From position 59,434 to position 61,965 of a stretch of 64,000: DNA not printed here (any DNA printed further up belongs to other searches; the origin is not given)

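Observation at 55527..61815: Four-gene cluster behind a consensus-like promoter: beta-helix T9SS cargo, 694-aa unknown, sorting-domain-only mini-protein, 743-aa unknown.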

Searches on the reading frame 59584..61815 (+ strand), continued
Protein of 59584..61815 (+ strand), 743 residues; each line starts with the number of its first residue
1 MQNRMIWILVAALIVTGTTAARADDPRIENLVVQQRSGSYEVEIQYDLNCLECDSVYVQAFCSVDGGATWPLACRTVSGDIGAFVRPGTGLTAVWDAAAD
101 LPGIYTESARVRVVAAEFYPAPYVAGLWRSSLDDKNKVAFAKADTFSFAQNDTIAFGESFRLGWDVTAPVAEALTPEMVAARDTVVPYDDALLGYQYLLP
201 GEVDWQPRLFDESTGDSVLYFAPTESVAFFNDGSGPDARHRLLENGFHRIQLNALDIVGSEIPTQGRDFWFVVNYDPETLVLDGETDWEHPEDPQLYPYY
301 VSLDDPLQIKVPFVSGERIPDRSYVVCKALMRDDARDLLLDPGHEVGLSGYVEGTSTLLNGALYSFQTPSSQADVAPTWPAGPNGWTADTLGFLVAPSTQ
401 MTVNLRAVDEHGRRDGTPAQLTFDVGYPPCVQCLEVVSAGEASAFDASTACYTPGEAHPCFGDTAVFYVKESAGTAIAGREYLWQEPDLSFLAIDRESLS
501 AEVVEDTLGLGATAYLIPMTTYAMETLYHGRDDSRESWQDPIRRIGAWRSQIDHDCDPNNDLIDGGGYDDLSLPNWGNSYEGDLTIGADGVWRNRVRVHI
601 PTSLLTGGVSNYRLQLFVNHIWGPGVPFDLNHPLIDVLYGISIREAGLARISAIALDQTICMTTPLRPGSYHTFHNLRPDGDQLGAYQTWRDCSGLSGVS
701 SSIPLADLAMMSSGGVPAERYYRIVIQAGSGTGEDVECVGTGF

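Call 89: find_encoding_contigs(protein=P0035, flank=7000, max_places=1)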
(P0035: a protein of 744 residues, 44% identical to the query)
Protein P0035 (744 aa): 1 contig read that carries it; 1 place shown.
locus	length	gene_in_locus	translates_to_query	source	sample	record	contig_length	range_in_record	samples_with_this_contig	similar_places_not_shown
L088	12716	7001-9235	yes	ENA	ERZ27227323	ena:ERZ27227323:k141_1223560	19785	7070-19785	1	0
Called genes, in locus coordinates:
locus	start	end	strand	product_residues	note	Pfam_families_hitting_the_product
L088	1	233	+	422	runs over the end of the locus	-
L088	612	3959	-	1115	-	PF00082:Peptidase_S8, PF00801:PKD, PF18911:PKD_4, PF18911:PKD_4, PF00801:PKD, PF18911:PKD_4, PF00801:PKD, PF18911:PKD_4, +4 more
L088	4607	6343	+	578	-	PF01019:G_glu_transpept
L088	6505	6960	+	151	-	PF18962:Por_Secre_tail (faint), PF13860:FlgD_ig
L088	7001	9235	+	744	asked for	-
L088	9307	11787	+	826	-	PF12156:ATPase-cat_bd, PF00122:E1-E2_ATPase, PF00702:Hydrolase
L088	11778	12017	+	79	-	-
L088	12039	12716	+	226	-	?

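Call 91: search_protein_families(library=ncbifam, proteins=[L004:15911-16645:+], max_evalue=0.01)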
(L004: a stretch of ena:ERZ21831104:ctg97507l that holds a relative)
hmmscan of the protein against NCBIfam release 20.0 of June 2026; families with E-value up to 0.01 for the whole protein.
L004:15911-16645:+ (244 aa): 0 families
